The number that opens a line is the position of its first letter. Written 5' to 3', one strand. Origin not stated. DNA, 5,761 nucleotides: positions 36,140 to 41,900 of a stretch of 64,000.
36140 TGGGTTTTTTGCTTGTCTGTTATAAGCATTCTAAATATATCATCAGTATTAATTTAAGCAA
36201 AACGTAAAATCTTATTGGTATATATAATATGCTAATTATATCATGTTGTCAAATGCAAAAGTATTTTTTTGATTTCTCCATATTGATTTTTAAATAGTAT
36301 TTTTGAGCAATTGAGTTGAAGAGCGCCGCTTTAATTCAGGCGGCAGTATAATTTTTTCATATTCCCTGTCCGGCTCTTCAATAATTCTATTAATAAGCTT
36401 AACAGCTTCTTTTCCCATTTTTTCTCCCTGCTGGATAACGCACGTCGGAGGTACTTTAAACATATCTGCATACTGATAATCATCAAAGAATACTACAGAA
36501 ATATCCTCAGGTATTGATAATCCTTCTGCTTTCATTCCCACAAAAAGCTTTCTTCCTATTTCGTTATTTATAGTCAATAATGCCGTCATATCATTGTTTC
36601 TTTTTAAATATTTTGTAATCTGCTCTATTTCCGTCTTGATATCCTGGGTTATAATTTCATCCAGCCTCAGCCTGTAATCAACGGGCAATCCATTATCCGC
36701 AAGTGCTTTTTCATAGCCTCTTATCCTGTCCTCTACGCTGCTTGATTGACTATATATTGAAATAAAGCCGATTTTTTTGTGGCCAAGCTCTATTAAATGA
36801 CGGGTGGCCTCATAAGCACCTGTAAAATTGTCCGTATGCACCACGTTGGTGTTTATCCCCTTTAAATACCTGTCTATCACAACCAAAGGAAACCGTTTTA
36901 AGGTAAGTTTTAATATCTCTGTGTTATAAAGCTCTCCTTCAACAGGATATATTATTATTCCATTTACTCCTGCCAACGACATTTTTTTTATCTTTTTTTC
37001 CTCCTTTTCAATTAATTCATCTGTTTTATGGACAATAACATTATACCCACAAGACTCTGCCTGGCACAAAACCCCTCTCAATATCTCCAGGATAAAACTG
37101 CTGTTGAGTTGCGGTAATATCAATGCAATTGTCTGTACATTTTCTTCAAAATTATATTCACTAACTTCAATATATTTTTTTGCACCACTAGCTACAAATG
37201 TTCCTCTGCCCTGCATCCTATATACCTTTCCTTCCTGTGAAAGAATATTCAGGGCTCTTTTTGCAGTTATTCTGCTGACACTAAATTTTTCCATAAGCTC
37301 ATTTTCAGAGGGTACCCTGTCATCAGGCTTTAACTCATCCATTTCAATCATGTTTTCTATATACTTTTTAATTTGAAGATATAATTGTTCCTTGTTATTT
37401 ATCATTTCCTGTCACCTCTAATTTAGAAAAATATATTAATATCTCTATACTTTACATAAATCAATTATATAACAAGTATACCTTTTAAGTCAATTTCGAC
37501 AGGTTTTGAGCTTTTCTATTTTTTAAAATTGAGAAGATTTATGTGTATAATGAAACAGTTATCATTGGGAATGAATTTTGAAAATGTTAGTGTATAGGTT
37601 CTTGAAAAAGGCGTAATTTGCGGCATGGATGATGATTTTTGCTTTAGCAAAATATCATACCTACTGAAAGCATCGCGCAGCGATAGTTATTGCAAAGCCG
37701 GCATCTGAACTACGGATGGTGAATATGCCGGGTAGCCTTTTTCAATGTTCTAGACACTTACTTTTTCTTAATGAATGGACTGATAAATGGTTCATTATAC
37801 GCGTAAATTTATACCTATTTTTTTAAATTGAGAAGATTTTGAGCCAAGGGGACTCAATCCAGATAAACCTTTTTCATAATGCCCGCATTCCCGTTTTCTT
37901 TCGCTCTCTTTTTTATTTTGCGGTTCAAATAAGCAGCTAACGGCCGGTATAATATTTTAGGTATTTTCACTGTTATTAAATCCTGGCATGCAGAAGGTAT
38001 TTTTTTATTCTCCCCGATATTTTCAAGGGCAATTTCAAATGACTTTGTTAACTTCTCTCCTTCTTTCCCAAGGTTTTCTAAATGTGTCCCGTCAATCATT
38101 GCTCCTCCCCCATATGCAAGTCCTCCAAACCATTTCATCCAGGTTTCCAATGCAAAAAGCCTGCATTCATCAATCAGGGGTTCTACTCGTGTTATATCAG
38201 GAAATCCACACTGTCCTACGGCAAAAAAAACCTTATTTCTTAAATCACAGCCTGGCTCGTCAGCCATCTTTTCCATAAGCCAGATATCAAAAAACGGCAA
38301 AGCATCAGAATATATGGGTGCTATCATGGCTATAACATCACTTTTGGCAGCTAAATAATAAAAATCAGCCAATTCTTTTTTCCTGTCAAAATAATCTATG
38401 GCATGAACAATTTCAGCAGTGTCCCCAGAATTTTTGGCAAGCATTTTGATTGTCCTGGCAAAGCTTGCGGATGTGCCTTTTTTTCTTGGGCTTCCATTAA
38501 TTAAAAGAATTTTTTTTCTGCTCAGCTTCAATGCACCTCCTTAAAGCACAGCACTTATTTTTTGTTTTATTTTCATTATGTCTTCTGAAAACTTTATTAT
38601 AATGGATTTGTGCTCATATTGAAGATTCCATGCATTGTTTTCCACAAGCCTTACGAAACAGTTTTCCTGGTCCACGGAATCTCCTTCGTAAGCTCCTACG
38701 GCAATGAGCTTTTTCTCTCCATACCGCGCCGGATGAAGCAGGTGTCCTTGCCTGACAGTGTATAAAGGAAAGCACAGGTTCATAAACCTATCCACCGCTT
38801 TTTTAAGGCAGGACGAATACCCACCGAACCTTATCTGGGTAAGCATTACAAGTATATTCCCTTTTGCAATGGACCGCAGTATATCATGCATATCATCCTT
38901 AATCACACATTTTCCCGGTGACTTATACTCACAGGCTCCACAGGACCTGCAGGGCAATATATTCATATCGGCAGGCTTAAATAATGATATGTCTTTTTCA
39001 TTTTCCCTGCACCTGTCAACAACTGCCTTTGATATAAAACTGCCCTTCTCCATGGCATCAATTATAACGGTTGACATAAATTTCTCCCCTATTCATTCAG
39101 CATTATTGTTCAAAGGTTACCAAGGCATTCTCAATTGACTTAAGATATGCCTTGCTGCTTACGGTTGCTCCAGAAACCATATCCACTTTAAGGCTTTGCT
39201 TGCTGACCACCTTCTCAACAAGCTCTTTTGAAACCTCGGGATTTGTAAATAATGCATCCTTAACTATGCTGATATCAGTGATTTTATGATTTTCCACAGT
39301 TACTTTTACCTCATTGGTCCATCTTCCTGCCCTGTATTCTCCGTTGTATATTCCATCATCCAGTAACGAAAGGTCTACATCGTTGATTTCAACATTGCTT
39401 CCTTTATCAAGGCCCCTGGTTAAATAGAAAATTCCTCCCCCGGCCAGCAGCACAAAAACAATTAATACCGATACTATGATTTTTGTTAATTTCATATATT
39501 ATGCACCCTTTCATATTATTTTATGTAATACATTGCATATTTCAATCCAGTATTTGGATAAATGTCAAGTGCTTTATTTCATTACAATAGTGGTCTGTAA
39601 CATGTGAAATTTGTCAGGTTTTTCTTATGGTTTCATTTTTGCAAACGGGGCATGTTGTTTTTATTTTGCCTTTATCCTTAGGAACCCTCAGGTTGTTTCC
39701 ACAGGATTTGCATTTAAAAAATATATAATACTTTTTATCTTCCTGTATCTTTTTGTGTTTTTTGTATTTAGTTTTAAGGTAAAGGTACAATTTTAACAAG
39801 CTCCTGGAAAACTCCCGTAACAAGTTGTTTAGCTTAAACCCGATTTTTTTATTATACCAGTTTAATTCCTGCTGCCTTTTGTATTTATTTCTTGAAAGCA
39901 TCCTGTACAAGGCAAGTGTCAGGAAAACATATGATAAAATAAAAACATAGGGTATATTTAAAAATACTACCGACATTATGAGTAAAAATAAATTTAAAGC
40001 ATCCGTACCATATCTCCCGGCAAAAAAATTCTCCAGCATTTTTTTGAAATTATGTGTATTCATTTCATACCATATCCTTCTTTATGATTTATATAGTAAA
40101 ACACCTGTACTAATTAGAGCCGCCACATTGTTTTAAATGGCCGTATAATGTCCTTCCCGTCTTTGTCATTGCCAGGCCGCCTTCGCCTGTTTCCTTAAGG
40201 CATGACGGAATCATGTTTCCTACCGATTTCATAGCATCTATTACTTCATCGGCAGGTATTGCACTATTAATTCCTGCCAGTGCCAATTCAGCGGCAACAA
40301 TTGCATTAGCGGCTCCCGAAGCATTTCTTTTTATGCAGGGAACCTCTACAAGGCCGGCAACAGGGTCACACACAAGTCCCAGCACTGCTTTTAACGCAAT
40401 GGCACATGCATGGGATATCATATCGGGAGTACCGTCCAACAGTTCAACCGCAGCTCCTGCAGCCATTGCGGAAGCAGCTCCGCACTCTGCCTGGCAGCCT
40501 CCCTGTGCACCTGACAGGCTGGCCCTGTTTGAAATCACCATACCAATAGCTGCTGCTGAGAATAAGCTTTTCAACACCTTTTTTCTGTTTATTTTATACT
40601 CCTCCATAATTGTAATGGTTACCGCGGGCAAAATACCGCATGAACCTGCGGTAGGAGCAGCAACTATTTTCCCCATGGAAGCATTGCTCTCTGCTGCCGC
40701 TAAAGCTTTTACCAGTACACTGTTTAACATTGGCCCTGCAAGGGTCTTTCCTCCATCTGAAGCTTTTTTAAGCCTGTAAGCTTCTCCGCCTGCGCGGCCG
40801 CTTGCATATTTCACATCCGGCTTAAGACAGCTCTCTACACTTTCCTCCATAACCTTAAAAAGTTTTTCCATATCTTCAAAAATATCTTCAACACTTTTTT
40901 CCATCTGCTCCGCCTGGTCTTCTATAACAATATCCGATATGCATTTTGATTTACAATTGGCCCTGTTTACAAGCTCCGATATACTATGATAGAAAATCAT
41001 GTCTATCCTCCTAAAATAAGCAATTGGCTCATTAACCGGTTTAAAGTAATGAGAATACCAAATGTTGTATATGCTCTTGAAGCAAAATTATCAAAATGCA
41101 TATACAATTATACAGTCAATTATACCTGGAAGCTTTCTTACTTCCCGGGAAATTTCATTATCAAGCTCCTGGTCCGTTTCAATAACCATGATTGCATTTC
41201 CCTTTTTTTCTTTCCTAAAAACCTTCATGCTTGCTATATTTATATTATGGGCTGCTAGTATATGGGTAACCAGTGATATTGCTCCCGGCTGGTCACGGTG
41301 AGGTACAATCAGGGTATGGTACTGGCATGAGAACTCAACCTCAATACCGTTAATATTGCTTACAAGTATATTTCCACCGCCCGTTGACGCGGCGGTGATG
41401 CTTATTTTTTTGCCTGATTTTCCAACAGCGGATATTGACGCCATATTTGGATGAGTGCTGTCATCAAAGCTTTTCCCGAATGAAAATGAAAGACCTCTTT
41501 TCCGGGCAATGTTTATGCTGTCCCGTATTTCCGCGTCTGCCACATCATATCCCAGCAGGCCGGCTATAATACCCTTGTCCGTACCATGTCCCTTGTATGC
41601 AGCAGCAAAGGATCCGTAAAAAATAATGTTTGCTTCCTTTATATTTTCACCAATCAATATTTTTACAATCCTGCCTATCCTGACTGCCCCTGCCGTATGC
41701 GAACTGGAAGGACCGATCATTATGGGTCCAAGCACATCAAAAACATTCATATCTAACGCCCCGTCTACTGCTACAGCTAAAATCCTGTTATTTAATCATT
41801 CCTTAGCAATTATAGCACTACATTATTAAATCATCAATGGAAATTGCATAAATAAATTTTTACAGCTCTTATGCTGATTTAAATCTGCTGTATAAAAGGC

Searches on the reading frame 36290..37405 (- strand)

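Call 6: search_protein_families(library=pfam, proteins=[window:36290-37405:-], max_evalue=0.01)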
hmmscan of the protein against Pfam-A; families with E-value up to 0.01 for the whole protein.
window:36290-37405:- (371 aa): 6 families
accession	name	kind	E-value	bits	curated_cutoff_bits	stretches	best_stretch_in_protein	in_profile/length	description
PF00532.27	Peripla_BP_1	-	1.7e-24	87.3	22.2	1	92-354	3-273/281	Periplasmic binding proteins and sugar binding domain of LacI family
PF13377.12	Peripla_BP_3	-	7.4e-24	85.1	26.5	1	202-364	2-167/167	Periplasmic binding protein-like domain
PF00392.27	GntR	-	4.6e-18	65.1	27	1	8-71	1-64/64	Bacterial regulatory proteins, gntR family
PF13407.12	Peripla_BP_4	-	1.6e-10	41.4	35.1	1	93-340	1-252/258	Periplasmic binding protein domain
PF08220.18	HTH_DeoR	-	0.00011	22.3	21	1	35-69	18-52/57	DeoR-like helix-turn-helix domain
PF08279.18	HTH_11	-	0.0027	18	25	1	35-68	19-53/55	HTH domain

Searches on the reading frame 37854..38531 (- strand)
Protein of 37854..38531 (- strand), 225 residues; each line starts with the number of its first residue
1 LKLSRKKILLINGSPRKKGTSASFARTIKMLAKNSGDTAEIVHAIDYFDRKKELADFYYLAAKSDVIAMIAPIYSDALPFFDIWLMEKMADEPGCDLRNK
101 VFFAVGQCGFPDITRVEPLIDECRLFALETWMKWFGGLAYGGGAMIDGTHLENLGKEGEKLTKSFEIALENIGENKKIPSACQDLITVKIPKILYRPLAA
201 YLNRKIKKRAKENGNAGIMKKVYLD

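Call 45: search_protein_families(library=pfam, proteins=[window:37854-38531:-], max_evalue=0.0001)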
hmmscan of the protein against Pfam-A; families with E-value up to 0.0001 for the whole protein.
window:37854-38531:- (225 aa): 1 family
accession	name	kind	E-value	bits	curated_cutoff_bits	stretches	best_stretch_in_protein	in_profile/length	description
PF03358.20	FMN_red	-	1.4e-05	25.1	24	1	7-79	2-86/152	NADPH-dependent FMN reductase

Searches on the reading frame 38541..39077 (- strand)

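Call 45: search_protein_families(library=pfam, proteins=[window:38541-39077:-], max_evalue=0.0001)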
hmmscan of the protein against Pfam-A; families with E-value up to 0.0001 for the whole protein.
window:38541-39077:- (178 aa): 1 family
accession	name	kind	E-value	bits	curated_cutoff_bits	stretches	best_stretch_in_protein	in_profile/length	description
PF03358.20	FMN_red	-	5.8e-07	29.6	24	1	15-98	19-96/152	NADPH-dependent FMN reductase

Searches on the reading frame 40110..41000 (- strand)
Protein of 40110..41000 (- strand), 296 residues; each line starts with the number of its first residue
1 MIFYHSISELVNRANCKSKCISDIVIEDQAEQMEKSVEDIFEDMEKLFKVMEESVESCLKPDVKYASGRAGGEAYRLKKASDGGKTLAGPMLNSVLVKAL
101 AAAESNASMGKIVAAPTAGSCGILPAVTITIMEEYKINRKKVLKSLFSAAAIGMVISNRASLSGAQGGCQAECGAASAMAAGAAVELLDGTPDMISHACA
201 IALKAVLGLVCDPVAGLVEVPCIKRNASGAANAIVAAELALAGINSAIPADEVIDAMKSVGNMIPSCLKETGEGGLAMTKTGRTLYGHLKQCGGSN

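Call 46: search_protein_families(library=pfam, proteins=[window:40110-41000:-], max_evalue=0.0001)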
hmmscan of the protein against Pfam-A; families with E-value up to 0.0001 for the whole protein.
window:40110-41000:- (296 aa): 1 family
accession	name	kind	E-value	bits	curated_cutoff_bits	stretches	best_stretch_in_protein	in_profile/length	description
PF03313.21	SDH_alpha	-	9.3e-80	268.5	26.4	1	19-277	4-260/260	Serine dehydratase alpha chain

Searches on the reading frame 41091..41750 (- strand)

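Call 46: search_protein_families(library=pfam, proteins=[window:41091-41750:-], max_evalue=0.0001)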
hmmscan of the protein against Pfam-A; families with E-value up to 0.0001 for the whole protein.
window:41091-41750:- (219 aa): 3 families
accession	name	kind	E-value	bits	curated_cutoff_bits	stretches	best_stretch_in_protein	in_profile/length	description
PF03315.21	SDH_beta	-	5.3e-15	56.5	26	1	3-78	2-81/155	Serine dehydratase beta chain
PF22629.2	ACT_AHAS_ss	-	1.3e-10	41.7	27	1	148-211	2-66/67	AHAS small subunit-like ACT domain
PF01842.31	ACT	-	2.4e-10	40.4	27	1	146-208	2-65/66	ACT domain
